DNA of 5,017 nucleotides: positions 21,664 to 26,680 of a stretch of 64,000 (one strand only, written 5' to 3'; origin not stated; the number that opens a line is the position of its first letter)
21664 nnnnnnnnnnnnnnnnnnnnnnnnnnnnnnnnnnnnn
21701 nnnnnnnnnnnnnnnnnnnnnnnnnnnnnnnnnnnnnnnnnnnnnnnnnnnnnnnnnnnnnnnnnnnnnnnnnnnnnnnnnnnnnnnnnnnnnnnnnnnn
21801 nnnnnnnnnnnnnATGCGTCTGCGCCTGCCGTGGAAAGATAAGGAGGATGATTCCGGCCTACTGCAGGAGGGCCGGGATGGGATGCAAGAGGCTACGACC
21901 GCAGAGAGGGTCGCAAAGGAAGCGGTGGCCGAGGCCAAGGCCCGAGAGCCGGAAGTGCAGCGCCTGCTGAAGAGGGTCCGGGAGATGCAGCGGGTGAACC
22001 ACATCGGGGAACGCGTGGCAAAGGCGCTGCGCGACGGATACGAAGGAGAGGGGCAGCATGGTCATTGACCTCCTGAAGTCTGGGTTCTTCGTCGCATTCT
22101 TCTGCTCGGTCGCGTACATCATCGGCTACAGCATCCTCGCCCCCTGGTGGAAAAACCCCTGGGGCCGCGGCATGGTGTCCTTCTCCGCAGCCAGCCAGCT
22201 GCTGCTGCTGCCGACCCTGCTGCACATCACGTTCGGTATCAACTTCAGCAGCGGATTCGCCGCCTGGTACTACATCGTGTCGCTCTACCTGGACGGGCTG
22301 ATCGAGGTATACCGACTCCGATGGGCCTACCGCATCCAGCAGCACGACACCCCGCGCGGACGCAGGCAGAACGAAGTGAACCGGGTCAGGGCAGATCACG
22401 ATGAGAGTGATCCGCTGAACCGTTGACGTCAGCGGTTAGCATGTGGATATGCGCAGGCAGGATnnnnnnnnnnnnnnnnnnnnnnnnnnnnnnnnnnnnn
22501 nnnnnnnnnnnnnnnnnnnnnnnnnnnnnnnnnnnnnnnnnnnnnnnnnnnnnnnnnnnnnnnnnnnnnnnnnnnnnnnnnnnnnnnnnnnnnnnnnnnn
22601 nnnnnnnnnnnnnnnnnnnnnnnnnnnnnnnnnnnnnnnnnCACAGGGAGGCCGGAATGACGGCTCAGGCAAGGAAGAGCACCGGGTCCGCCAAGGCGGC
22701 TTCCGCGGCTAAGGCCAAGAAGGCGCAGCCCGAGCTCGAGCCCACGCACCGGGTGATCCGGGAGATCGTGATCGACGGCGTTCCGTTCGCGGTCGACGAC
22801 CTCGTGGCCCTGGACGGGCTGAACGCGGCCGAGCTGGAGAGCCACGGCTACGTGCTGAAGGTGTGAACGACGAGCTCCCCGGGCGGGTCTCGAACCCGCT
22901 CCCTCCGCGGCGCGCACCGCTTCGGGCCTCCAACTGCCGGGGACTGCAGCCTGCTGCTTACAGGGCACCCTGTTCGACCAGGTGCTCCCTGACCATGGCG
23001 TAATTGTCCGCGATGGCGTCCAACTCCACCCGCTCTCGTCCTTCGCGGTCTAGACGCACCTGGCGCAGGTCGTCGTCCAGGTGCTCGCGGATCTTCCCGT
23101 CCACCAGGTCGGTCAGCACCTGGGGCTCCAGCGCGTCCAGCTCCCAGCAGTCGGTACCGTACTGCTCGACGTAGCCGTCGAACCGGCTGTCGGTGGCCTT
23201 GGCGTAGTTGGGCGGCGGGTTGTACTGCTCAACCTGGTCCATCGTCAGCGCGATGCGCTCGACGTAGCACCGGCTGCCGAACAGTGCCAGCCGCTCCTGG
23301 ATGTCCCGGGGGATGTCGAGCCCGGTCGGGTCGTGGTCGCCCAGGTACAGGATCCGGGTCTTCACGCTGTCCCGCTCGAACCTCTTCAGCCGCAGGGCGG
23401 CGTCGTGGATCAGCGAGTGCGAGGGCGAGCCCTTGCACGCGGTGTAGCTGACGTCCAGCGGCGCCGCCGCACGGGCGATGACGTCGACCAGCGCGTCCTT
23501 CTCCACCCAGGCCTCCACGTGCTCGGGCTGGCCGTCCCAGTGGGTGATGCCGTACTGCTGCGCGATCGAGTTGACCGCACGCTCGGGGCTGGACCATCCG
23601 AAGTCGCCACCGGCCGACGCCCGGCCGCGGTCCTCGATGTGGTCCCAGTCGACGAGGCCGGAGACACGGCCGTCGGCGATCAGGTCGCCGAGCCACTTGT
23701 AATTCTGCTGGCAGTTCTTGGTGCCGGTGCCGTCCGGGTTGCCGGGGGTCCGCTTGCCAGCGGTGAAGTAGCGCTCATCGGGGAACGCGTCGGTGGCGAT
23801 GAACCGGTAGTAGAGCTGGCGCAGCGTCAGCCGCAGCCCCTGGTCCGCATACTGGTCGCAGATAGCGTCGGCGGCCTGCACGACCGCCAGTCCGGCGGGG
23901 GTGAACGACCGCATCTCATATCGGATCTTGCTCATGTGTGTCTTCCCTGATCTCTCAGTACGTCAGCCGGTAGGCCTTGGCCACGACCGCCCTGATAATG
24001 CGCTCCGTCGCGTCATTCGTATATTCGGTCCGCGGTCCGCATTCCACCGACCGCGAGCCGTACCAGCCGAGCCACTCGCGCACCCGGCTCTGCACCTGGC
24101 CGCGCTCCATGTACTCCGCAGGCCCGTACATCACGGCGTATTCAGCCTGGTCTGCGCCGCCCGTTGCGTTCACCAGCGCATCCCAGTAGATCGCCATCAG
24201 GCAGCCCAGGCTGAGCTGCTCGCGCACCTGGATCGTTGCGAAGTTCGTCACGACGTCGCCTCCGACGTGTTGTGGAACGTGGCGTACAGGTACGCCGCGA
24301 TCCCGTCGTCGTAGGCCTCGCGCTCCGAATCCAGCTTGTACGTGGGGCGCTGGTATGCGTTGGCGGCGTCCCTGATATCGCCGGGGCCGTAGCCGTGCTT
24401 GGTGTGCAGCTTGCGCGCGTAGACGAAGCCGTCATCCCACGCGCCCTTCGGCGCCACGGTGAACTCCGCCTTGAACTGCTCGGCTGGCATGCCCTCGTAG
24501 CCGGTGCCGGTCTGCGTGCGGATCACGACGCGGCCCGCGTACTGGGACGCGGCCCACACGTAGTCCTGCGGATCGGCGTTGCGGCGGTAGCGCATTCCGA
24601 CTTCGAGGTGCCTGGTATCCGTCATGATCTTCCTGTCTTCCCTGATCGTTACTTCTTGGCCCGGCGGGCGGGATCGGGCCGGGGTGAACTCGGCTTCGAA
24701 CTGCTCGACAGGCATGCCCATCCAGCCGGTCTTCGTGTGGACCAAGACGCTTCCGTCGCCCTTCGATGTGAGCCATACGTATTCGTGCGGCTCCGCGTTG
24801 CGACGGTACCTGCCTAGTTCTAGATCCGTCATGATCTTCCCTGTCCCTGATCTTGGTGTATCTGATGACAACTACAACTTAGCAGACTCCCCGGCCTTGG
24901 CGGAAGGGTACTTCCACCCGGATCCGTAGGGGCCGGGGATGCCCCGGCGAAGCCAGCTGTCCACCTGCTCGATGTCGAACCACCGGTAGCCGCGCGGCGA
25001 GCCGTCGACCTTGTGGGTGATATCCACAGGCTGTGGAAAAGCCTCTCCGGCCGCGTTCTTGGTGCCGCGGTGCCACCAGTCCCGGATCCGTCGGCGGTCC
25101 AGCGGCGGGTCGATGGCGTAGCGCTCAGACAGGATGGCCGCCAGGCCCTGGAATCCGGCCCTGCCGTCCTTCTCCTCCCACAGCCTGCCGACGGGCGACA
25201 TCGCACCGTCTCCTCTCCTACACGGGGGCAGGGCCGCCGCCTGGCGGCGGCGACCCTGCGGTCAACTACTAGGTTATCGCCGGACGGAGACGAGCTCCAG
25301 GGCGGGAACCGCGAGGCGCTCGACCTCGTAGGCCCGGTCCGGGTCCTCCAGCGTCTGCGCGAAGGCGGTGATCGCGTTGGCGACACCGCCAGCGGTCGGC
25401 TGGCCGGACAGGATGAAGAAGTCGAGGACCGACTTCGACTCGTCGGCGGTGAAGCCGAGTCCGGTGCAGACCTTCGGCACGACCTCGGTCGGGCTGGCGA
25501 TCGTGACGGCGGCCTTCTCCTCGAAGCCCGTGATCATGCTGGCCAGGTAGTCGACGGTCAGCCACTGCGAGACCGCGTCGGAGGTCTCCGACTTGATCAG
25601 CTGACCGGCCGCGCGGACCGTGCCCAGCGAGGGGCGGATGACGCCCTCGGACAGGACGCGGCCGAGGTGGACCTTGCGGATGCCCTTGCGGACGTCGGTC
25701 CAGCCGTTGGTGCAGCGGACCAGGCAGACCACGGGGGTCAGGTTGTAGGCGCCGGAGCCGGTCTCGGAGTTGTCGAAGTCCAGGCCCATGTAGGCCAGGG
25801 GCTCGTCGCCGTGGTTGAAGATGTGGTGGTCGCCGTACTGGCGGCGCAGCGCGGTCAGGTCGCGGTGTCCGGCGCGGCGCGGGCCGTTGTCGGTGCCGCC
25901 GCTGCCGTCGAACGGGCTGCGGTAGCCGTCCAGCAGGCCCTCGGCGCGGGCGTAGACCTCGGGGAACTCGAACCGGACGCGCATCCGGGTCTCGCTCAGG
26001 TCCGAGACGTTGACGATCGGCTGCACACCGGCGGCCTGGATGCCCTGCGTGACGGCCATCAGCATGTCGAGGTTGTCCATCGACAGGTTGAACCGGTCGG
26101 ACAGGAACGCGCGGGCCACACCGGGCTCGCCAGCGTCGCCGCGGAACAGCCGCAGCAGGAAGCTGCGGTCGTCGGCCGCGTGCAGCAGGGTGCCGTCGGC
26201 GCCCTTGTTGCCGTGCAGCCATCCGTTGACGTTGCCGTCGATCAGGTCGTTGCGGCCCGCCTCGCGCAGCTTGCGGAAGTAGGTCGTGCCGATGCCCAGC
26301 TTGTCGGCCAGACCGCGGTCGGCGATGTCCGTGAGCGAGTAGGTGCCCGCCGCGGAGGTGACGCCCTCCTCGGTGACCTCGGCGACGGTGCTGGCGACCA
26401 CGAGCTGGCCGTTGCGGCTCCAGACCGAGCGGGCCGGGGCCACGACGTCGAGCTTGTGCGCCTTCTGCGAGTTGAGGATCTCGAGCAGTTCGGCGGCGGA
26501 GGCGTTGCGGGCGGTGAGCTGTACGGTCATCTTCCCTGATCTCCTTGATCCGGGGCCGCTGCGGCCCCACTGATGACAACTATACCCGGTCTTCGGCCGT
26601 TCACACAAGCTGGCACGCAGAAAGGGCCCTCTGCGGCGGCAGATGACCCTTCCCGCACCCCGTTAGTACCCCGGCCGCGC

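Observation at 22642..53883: Conserved start-associated motif TCAGGGA(A/G)G upstream of about 16 early/middle gene starts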

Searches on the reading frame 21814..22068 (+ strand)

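Call 57: search_protein_families(library=pfam, proteins=[window:21814-22068:+], max_evalue=0.01)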
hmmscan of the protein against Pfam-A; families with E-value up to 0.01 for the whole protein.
window:21814-22068:+ (84 aa): 1 family
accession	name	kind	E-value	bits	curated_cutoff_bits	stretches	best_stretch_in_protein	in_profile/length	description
PF24596.1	DUF7620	-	4.7e-08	33.9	27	1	5-74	3-68/69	Family of unknown function (DUF7620)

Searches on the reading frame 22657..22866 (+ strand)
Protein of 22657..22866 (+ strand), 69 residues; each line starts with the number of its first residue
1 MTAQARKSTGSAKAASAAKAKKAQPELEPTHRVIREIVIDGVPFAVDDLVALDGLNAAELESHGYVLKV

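Call 25: search_protein_families(library=pfam, proteins=[window:22657-22866:+], max_evalue=0.01)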
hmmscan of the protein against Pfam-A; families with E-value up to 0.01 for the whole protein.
window:22657-22866:+ (69 aa): 0 families

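Call 27: search_protein_families(library=phrogs, proteins=[window:22657-22866:+], max_evalue=0.001)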
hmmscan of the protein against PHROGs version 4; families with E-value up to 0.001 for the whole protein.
window:22657-22866:+ (69 aa): 0 families

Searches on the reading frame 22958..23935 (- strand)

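Call 24: search_protein_families(library=pfam, proteins=[window:22958-23935:-], max_evalue=0.01)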
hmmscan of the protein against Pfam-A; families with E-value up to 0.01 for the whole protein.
window:22958-23935:- (325 aa): 0 families

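Call 26: search_protein_families(library=phrogs, proteins=[window:22958-23935:-], max_evalue=0.001)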
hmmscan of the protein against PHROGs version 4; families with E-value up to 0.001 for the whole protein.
window:22958-23935:- (325 aa): 1 family
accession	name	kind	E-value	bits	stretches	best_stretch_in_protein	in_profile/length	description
phrog_6247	-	DNA, RNA and nucleotide metabolism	2e-85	287.7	2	74-317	53-297/303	DNA topoisomerase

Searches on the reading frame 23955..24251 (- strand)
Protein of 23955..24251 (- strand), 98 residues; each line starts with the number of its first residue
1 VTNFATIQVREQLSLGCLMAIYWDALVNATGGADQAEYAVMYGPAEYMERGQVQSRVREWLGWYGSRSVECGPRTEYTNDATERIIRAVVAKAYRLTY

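Call 40: search_protein_families(library=pfam, proteins=[window:23955-24251:-], max_evalue=0.01)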
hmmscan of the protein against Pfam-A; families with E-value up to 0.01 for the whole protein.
window:23955-24251:- (98 aa): 0 families

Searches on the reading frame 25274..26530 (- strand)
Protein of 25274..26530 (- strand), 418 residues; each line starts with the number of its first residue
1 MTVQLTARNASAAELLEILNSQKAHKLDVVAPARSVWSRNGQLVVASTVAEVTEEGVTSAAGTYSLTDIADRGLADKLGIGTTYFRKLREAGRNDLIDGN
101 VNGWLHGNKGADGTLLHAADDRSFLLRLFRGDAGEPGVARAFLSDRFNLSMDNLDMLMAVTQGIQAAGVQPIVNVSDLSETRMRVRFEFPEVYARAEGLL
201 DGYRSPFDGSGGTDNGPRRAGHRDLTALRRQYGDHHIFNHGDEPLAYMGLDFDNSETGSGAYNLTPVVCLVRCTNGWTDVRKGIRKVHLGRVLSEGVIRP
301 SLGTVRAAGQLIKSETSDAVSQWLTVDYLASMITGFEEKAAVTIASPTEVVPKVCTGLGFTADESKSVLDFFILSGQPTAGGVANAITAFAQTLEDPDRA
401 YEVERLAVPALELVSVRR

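Call 24: search_protein_families(library=pfam, proteins=[window:25274-26530:-], max_evalue=0.01)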
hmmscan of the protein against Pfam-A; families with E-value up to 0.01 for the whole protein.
window:25274-26530:- (418 aa): 0 families

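Call 26: search_protein_families(library=phrogs, proteins=[window:25274-26530:-], max_evalue=0.001)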
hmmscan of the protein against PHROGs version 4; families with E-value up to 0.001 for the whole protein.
window:25274-26530:- (418 aa): 1 family
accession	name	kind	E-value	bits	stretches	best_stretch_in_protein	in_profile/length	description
phrog_1362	-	unknown function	2.8e-64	218.7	1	2-414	2-386/391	-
